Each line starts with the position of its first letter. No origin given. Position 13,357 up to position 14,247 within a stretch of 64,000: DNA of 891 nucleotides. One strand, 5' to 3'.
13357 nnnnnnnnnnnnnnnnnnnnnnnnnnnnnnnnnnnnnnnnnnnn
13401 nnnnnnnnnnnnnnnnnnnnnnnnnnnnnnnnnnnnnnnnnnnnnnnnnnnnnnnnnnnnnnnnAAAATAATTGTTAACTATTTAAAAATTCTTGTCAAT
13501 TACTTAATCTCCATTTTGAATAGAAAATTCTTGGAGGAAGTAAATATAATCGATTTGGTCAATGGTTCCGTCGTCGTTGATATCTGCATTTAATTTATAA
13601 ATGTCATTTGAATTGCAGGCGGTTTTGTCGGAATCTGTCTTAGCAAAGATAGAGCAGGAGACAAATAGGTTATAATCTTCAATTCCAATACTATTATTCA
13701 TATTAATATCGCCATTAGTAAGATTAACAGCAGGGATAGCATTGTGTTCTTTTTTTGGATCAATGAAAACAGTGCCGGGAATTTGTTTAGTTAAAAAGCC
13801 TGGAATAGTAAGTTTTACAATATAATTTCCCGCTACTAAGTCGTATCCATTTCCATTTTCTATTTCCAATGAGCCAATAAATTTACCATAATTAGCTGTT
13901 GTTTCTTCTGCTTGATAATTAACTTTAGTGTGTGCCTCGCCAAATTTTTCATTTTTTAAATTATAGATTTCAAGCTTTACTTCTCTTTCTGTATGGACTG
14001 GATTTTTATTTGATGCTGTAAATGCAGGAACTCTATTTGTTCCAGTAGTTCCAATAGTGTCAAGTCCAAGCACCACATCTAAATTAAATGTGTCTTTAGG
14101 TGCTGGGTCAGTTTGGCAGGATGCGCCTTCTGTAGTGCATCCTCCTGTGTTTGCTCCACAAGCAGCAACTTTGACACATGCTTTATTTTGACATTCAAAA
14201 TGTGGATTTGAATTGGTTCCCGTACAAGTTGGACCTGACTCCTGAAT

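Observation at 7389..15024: Same-strand cell-surface cluster with a cohesin-dockerin pair and a 1075-aa Cys-rich adhesin-like protein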

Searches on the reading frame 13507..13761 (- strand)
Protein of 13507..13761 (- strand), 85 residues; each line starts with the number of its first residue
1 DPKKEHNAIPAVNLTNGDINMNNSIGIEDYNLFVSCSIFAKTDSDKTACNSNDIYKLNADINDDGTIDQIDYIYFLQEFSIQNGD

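Call 39: search_protein_families(library=pfam, proteins=[window:13507-13761:-], max_evalue=10)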
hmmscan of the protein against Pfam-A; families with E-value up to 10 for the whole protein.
seq(85 aa): 1 family
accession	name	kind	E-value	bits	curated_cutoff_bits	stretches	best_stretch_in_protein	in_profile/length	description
PF00404.24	Dockerin_1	-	0.013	16.1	22.9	1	17-72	2-49/57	Dockerin type I domain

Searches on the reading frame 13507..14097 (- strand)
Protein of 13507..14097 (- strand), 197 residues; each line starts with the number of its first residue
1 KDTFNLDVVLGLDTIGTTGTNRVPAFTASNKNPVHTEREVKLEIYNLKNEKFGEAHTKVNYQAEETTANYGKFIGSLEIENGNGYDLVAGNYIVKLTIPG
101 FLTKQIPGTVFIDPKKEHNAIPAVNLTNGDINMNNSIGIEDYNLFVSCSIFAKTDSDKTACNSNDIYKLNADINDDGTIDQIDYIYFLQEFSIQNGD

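Call 57: search_protein_representatives(protein=window:13507-14097:-)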
Query: 197 residues. Proteins with E-value up to 0.001 (for the whole library): 1436; up to 1e-10: 728; up to 1e-30: 10. The best 150 are listed.
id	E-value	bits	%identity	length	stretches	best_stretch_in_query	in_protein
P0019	1.5e-112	390.4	69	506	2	3-197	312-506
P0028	6.1e-49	182.9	49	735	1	4-197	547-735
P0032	6.8e-49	182.7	48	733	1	7-197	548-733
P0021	7.5e-47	176.1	50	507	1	4-197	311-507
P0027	8.9e-44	166.0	49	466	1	5-197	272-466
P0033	2.8e-42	161.1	48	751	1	5-197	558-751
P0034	4.5e-41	157.2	47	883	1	6-197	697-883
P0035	4.3e-39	150.8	46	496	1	5-197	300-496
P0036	3.4e-31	125.0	44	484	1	8-197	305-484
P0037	1.0e-30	123.4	45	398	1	9-197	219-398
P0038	1.5e-30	122.9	43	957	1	7-196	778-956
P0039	9.5e-30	120.3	45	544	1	8-197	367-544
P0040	2.1e-29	119.2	45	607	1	8-197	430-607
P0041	3.1e-28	115.4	41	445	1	5-197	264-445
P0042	4.6e-28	114.8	45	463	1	8-197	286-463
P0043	5.2e-28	114.6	44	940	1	8-197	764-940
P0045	1.1e-27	113.6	42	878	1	6-191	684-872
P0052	1.3e-25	106.8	40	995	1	4-197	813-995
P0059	4.1e-24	101.9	39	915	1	9-197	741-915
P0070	4.3e-23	98.6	39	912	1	6-197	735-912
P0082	7.2e-22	94.6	40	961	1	6-196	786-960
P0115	2.8e-19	86.1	37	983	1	7-197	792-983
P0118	3.4e-19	85.9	39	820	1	8-197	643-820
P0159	5.5e-18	81.9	36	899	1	10-197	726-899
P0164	6.4e-18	81.7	37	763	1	6-196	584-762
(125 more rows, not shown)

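Call 70: list_cluster_members(proteins=[P0043, P0045, P0052, P0059, P0070, P0082, P0115, P0118, P0159, P0164])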
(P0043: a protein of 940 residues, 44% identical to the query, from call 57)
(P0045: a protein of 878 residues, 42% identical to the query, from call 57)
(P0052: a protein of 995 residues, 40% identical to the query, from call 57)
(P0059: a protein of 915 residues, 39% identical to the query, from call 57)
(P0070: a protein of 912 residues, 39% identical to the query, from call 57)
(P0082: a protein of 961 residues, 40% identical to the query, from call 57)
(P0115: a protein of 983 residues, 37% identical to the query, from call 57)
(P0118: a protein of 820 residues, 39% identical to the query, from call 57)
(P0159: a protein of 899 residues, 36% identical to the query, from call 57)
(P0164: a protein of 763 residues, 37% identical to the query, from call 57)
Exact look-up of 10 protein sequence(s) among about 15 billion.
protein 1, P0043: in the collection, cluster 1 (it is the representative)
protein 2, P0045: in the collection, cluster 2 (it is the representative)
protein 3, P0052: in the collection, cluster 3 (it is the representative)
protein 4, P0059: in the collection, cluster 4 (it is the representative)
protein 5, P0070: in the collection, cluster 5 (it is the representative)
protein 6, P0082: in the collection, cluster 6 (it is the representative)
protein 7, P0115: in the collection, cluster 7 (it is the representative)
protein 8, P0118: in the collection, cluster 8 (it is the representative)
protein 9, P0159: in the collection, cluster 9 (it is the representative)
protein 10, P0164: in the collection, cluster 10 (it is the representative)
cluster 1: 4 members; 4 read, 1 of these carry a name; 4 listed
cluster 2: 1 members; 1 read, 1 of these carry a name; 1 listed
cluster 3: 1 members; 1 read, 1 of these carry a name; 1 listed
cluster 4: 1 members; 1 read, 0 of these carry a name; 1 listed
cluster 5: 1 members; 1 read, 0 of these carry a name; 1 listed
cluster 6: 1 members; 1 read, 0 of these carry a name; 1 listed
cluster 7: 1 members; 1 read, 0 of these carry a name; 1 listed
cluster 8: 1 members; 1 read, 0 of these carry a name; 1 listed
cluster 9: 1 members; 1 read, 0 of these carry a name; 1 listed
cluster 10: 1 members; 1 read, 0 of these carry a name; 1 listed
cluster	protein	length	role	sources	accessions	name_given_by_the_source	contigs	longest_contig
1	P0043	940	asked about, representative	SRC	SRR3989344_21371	-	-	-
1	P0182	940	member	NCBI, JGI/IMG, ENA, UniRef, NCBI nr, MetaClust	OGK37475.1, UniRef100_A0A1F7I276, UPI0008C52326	hypothetical protein A3F03_02725 [Candidatus Roizmanbacteria bacterium ... | Uncharacterized protein n=1 Tax=Candidatus Roizmanbacteria bacterium ... | MAG: hypothetical protein A3F03_02725 [Candidatus Roizmanbacteria bacterium ...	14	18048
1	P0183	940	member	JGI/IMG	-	-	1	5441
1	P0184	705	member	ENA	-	-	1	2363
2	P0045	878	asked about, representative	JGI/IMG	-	hypothetical protein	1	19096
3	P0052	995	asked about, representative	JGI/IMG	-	hypothetical protein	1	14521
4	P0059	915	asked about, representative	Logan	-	-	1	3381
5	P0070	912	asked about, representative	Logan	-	-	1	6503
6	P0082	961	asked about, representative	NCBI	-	-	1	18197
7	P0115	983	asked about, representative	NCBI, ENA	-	-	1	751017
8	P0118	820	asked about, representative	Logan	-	-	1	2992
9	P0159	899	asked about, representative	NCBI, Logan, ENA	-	-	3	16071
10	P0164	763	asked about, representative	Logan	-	-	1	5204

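Call 74: search_solved_structures(query=A7, max_evalue=1, show_alignments=2)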
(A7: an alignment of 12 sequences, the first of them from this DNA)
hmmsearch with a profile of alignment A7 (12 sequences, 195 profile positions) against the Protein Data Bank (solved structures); distinct sequences matched with E-value up to 1: 40.
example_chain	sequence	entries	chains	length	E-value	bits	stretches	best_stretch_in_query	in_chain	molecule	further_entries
2b59_B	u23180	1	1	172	4.2e-08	36.3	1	89-185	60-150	Cellulosomal scaffolding protein A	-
3kcp_A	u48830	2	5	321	1.4e-07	34.5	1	89-184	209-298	Cellulosomal-scaffolding protein A | Cellulosome anchoring protein cohesin region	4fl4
5g5d_B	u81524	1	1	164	7.8e-07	32.1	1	89-185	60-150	CELLULOSOMAL-SCAFFOLDING PROTEIN A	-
4wi0_B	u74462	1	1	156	1.6e-06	31.1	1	83-184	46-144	Cellulosomal scaffoldin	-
4u3s_B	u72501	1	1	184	5.5e-06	29.4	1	84-185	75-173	Cellulosomal scaffoldin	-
4fl4_A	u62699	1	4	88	3.3e-05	26.8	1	128-184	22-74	Glycoside hydrolase family 9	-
2yik_A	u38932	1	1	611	0.00077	22.4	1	122-184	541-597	ENDOGLUCANASE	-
6t58_A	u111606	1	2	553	0.0044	19.9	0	124-151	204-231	Cellular tumor antigen p53,Protein S100-A4,Protein S100-A4,Annexin A2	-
4cj0_A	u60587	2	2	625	0.0057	19.5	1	120-184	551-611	ENDOGLUCANASE D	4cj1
2y3n_B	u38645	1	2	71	0.0059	19.5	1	128-182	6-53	CELLULOSOMAL FAMILY-48 PROCESSIVE GLYCOSIDE HYDROLASE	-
1clc_A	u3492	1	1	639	0.0059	19.5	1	120-184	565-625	ENDOGLUCANASE CELD; EC: 3.2.1.4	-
8x39_A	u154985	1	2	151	0.007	19.2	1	128-183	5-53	Serine protease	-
8x3a_A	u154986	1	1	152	0.0071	19.2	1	128-183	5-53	Serine protease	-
1ohz_B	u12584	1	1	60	0.0093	18.8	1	129-185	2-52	ENDO-1,4-BETA-XYLANASE Y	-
2ccl_B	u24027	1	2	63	0.01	18.7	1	128-185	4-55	ENDO-1,4-BETA-XYLANASE Y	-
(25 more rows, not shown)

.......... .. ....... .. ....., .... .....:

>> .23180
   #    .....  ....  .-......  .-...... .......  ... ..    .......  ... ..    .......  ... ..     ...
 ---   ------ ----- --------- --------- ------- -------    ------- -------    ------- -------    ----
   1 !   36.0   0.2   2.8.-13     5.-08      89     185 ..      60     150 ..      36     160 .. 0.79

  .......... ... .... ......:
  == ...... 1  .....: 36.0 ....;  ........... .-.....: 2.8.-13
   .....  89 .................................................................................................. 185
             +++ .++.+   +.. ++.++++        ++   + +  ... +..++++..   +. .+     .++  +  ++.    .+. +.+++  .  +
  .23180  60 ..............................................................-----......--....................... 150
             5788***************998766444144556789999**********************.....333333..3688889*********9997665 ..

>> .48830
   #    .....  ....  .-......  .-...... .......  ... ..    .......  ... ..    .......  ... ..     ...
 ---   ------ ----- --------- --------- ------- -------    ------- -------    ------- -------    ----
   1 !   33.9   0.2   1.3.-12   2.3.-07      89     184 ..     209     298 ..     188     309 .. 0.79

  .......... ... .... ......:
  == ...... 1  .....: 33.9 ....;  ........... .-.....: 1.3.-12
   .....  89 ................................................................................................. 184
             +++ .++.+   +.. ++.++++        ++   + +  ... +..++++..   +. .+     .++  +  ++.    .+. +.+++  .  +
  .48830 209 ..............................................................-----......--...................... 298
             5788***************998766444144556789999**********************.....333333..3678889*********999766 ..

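Call 75: find_related_loci(query=A7, collection=metagenome_contigs, flank=6000)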
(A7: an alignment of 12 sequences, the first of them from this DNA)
Query A7 (197 aa) in metagenome_contigs; peptide patterns used: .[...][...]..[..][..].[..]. (x = any residue, [..] = any of these).
600 stretches matched a pattern (row limit reached: there are more); 81 encode a relative of the query (tblastn E <= 1e-3); the best 80 are kept; 80 distinct loci.
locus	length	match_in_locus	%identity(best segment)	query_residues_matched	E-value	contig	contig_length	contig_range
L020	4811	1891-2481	48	2-197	5e-54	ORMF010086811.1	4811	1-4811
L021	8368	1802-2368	46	2-189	2e-48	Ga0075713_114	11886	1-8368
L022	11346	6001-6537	41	10-197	1e-36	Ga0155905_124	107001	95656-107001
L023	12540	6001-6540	36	6-197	1e-33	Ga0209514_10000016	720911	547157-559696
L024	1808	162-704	39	8-197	1e-33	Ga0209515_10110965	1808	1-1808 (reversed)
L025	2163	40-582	40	6-197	7e-33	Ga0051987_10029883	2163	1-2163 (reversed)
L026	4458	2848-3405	38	6-197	5e-32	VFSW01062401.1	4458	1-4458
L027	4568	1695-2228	39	10-197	1e-31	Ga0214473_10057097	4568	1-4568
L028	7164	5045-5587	38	6-197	2e-31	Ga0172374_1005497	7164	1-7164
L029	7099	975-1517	40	6-197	7e-31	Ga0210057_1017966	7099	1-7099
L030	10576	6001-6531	37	10-197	8e-31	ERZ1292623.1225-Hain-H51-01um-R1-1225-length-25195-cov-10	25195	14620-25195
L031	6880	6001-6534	36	6-197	7e-29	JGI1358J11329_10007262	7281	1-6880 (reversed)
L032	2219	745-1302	33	6-197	2e-28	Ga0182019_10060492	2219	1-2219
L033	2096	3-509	38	18-197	2e-27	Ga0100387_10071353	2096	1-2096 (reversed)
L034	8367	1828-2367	36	6-197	5e-27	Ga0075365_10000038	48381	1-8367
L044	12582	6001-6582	33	6-196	1e-24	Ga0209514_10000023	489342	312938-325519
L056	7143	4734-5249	34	12-196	8e-21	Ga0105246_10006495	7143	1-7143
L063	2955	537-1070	34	6-196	9e-19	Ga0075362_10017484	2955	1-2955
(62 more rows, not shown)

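Call 79: search_protein_families(library=pfam, proteins=[L029:5687-7099:-, L044:7877-11038:-, L027:3299-4417:-, L031:1251-3551:+, L063:1135-2940:+, L056:5255-6196:+], max_evalue=0.01)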
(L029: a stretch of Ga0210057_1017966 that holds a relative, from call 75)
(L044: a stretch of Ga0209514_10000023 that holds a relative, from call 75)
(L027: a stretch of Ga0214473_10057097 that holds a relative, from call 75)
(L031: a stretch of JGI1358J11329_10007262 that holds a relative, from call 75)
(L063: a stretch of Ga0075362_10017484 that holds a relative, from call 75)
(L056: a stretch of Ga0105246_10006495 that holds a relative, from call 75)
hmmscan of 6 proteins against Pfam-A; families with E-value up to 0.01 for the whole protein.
L029:5687-7099:- (471 aa): 2 families
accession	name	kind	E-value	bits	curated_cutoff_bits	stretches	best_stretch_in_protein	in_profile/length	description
PF17210.9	SdrD_B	-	1.6e-07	31.9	29.7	2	13-56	39-79/112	SdrD B-like domain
PF23981.1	DUF7305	-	0.00074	19.9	27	1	309-400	44-136/185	Domain of unknown function (DUF7305)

L044:7877-11038:- (1054 aa): 2 families
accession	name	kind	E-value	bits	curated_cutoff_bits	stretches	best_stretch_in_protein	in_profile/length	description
PF17210.9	SdrD_B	-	7.3e-12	45.9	29.7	1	556-630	6-82/112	SdrD B-like domain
PF13620.12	CarboxypepD_reg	-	0.0038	18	32.3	1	575-614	15-56/82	Carboxypeptidase regulatory-like domain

L027:3299-4417:- (373 aa): 0 families

L031:1251-3551:+ (767 aa): 2 families
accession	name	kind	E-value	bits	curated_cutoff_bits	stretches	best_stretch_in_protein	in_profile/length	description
PF17210.9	SdrD_B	-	6e-12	46.2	29.7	1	139-205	3-75/112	SdrD B-like domain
PF13620.12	CarboxypepD_reg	-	1.2e-06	29.2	32.3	1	152-220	14-79/82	Carboxypeptidase regulatory-like domain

L063:1135-2940:+ (602 aa): 3 families
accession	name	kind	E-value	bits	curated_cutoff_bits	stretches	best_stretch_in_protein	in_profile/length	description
PF17210.9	SdrD_B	-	8.4e-06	26.4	29.7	1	217-293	3-78/112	SdrD B-like domain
PF13620.12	CarboxypepD_reg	-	0.0022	18.8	32.3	0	241-277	16-53/82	Carboxypeptidase regulatory-like domain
PF17802.7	SpaA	-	0.0032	18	23.1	0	251-288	28-68/91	Prealbumin-like fold domain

L056:5255-6196:+ (314 aa): 0 families
